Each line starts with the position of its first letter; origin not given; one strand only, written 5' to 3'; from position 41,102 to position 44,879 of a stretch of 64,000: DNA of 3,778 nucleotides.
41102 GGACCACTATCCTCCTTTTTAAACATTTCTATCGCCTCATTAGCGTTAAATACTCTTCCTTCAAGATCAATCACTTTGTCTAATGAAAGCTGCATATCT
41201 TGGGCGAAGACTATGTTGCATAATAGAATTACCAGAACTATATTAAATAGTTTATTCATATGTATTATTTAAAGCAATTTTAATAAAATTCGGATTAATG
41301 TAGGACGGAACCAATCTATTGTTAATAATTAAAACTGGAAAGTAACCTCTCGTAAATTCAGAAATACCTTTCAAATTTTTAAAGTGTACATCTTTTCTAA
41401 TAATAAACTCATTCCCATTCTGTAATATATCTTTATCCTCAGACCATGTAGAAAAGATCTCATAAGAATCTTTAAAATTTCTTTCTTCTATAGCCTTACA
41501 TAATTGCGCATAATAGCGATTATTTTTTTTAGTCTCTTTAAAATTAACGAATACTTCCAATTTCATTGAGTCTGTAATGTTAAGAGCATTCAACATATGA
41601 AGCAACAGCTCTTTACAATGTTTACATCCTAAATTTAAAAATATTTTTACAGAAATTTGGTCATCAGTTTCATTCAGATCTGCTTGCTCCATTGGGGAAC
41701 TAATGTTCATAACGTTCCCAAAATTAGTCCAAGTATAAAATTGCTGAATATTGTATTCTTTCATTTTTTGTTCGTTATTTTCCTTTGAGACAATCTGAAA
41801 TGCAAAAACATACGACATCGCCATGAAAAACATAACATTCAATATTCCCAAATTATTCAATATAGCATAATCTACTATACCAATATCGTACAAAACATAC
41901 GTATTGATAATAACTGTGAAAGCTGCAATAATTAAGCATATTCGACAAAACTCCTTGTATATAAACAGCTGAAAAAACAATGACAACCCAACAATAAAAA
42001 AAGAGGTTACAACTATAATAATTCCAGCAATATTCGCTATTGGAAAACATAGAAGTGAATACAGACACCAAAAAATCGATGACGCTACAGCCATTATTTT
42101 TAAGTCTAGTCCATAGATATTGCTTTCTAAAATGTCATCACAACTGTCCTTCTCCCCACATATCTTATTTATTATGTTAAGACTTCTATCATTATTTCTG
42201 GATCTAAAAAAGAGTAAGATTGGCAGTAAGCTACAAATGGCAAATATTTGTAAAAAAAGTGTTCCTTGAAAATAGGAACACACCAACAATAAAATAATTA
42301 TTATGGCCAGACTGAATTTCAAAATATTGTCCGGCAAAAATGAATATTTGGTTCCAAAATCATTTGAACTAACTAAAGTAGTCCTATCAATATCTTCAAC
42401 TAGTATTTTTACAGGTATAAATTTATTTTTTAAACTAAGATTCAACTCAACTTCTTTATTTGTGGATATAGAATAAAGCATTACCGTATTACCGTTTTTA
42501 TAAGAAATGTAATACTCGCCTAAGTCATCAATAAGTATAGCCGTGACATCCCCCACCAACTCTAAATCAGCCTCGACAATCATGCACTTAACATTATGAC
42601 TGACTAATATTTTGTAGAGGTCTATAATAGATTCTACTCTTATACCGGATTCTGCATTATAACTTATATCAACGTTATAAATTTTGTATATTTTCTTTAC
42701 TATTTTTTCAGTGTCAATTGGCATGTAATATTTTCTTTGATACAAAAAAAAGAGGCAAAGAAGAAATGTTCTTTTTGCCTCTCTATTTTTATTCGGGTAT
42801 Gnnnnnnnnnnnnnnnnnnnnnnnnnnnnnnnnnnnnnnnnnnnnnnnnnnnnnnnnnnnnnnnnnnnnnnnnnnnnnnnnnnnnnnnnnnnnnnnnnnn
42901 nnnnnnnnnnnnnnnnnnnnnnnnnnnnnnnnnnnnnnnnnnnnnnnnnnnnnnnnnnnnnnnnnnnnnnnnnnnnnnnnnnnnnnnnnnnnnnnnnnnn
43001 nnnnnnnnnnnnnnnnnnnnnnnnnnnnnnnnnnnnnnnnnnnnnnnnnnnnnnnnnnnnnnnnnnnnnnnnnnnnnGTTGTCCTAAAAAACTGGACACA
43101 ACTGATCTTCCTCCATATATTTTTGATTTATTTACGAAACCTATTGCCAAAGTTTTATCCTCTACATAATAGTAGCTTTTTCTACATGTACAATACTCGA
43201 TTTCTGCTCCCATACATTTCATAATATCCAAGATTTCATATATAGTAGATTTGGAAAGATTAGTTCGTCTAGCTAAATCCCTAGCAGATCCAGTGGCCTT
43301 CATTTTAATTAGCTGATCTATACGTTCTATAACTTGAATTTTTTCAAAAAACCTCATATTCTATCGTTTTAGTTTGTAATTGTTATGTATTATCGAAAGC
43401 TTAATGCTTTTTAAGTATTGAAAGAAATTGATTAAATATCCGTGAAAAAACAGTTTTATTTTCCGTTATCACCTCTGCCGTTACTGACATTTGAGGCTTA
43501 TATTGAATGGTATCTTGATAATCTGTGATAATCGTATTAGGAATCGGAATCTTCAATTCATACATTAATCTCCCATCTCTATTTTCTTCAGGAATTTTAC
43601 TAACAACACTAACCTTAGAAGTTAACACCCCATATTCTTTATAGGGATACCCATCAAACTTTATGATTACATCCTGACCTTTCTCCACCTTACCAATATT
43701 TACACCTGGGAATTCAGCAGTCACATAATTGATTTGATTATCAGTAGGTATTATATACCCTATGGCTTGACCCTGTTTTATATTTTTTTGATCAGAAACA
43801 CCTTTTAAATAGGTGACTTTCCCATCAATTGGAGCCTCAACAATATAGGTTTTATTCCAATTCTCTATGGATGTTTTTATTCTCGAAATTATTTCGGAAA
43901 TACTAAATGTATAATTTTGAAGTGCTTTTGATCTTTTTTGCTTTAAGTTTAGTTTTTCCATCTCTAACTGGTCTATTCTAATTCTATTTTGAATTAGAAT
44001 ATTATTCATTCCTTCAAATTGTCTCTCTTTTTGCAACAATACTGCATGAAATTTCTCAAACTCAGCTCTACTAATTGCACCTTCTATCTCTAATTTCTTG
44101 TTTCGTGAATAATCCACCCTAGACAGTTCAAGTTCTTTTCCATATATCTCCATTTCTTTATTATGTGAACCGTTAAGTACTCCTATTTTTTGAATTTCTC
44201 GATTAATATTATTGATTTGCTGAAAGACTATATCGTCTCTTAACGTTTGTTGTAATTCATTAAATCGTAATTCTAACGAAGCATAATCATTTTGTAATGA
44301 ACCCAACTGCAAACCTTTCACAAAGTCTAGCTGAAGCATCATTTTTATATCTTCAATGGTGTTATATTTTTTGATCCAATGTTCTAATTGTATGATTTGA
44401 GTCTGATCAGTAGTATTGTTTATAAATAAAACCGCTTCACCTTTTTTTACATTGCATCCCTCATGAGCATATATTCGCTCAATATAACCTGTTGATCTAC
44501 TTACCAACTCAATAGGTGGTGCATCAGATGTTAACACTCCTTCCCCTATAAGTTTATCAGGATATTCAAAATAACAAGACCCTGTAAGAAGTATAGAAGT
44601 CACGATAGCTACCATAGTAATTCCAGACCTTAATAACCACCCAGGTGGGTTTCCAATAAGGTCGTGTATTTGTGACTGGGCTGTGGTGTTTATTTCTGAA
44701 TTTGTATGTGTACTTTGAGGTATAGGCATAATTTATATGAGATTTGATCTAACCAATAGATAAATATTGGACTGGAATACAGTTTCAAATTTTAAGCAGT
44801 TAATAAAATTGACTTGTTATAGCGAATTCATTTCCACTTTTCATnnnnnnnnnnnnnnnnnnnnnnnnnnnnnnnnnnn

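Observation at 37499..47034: Complete, experimentally uncharacterised ATP-grasp + SPASM RiPP system with dedicated export and disulfide machinery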

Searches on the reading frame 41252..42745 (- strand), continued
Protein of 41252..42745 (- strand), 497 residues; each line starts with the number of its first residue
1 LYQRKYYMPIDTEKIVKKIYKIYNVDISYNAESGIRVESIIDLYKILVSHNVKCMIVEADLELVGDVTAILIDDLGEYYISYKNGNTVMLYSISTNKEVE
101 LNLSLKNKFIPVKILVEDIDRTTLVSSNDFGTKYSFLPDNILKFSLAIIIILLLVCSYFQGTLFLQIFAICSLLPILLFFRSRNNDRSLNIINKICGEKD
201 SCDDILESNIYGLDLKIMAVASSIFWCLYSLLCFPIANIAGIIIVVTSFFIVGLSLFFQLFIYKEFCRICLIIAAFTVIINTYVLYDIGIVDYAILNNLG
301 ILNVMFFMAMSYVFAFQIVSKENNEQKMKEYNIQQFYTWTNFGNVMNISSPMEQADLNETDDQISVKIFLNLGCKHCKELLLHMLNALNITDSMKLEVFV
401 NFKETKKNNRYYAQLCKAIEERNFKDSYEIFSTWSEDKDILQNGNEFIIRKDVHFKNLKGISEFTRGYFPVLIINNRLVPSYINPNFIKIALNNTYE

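Call 97: get_annotated_region(hit=H1, flank=6000)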
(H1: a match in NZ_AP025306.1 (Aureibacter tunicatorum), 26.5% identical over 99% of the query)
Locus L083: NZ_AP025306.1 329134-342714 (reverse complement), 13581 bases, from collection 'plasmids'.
description: Aureibacter tunicatorum strain NBRC 107587 plasmid pAT1, complete sequence
organism: Aureibacter tunicatorum (NCBI taxid 866807)
taxonomy: Bacteria; Bacteroidota; Cytophagia; Cytophagales; Persicobacteraceae; Aureibacter; Aureibacter tunicatorum
host: -; source: -; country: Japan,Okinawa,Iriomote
typing (MOB-suite, as given by PLSDB): non-mobilizable
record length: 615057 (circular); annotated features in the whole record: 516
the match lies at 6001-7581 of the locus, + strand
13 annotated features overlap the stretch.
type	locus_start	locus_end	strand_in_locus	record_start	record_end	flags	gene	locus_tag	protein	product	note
CDS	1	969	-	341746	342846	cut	-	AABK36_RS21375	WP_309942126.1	alkene reductase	-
CDS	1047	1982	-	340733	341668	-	-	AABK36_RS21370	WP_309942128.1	SDR family oxidoreductase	-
CDS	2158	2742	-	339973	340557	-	-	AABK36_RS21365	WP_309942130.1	NAD(P)H-dependent oxidoreductase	-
CDS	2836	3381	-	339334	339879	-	-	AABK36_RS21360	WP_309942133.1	Crp/Fnr family transcriptional regulator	GO:0006355 - regulation of DNA-templated transcription [Evidence IEA]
CDS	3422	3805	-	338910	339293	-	-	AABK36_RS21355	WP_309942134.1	MerR family transcriptional regulator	GO:0006355 - regulation of DNA-templated transcription [Evidence IEA]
CDS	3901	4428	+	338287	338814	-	-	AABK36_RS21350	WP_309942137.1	YceI family protein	-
CDS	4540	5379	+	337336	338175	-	-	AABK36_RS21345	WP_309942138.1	SDR family NAD(P)-dependent oxidoreductase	-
CDS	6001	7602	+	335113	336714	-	-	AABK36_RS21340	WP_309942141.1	vitamin K epoxide reductase family protein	-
CDS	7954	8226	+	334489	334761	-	-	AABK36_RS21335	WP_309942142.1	hypothetical protein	-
CDS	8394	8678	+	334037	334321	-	-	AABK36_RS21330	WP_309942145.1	hypothetical protein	-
CDS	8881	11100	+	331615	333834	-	-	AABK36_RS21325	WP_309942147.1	peptidase domain-containing ABC transporter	-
CDS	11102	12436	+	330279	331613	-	-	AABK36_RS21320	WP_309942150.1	HlyD family efflux transporter periplasmic adaptor subunit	-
CDS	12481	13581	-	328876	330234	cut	-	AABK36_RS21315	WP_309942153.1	hypothetical protein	-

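Call 98: get_annotated_region(hit=H3, flank=6000)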
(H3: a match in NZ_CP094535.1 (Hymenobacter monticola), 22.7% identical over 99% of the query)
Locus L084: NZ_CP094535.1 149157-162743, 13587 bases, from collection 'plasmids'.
description: Hymenobacter monticola strain KACC 22596 plasmid unnamed1, complete sequence
organism: Hymenobacter monticola (NCBI taxid 1705399)
taxonomy: Bacteria; Bacteroidota; Cytophagia; Cytophagales; Hymenobacteraceae; Hymenobacter; Hymenobacter monticola
host: -; source: Single cell,a pond on the Huanglong mountain; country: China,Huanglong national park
typing (MOB-suite, as given by PLSDB): non-mobilizable
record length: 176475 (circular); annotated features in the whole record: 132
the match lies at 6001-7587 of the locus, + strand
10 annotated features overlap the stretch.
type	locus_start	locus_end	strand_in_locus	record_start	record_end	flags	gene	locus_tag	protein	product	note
CDS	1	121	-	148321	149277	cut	-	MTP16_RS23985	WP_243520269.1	hypothetical protein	-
CDS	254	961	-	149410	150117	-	-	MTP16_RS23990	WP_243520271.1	siderophore-interacting protein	GO:0055072 - obsolete iron ion homeostasis [Evidence IEA]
CDS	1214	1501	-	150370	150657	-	-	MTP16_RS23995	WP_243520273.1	acyl carrier protein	GO:0006633 - fatty acid biosynthetic process [Evidence IEA]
CDS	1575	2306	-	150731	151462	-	-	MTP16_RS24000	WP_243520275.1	ABC transporter permease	-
CDS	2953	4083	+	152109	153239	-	-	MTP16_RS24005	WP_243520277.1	adenylate/guanylate cyclase domain-containing protein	-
CDS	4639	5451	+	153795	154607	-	-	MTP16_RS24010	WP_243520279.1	IS5 family transposase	-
CDS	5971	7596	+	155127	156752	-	-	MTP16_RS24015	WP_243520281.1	vitamin K epoxide reductase family protein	-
CDS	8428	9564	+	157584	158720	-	-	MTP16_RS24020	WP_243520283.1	TlpA disulfide reductase family protein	-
CDS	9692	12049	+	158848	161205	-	-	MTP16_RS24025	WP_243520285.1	peptidase domain-containing ABC transporter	-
CDS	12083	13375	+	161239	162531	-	-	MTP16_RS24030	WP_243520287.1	HlyD family efflux transporter periplasmic adaptor subunit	-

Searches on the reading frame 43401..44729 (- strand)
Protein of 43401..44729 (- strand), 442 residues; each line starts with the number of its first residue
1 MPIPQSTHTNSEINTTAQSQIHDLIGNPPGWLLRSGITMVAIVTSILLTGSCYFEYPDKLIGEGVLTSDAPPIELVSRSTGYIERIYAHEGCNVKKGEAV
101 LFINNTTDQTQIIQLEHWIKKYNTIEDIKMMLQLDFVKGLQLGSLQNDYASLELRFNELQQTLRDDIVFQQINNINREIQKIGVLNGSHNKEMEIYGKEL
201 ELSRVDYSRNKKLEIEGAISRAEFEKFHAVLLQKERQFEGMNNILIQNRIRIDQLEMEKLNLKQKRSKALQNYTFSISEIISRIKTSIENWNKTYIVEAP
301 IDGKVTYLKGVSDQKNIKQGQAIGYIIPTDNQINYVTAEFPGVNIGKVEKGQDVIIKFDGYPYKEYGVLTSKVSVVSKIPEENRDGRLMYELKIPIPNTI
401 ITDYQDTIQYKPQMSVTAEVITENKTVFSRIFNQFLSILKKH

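Call 3: search_protein_families(library=ncbifam, proteins=[window:43401-44729:-], max_evalue=0.01)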
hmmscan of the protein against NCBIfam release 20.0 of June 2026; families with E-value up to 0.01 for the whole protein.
window:43401-44729:- (442 aa): 9 families
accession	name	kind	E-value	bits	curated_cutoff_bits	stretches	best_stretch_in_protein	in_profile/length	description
TIGR01843.1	type_I_hlyD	subfamily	9e-34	117.2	208.65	1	34-433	5-409/422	HlyD family type I secretion periplasmic adaptor subunit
TIGR00998.1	8a0101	subfamily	5.5e-16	58.4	390.8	1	74-366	44-274/334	EmrA/EmrK family multidrug efflux transporter periplasmic adaptor subunit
TIGR03794.1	NHLM_micro_HlyD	equivalog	1e-11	44.4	156.2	1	37-381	24-341/421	NHLP bacteriocin system secretion protein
TIGR01730.1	RND_mfp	subfamily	2.3e-09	36.7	94.9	0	74-112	28-66/322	efflux RND transporter periplasmic adaptor subunit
TIGR02971.1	heterocyst_DevB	subfamily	8.8e-08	31.9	129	1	197-378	110-290/327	ABC exporter membrane fusion protein, DevB family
NF008606.0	PRK11578.1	equivalog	1.6e-05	24.2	342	0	273-415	163-301/371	macrolide transporter subunit MacA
TIGR00999.1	8a0102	subfamily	0.00047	19.4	319.3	0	197-238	33-74/271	CzcB/NccB family metal efflux transporter periplasmic adaptor subunit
NF007785.0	PRK10476.1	equivalog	0.0057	15.5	376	0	296-356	210-267/347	multidrug transporter subunit MdtN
NF045904.1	RND-peri-MexE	equivalog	0.0077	15.2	714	0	73-120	64-111/390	multidrug efflux RND transporter periplasmic adaptor subunit MexE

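Call 4: search_protein_families(library=pfam, proteins=[window:43401-44729:-], max_evalue=0.01)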
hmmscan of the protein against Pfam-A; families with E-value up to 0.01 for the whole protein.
window:43401-44729:- (442 aa): 3 families
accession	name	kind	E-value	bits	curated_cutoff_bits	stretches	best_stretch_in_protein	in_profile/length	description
PF13437.12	HlyD_3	-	3e-10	41.2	22.2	1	297-403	2-98/106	HlyD family secretion protein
PF16576.10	HlyD_D23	-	2.3e-06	27.5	30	1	256-376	77-184/214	Barrel-sandwich domain of CusB or HlyD membrane-fusion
PF00364.28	Biotin_lipoyl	-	0.0061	16.8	22.1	0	73-101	43-71/73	Biotin-requiring enzyme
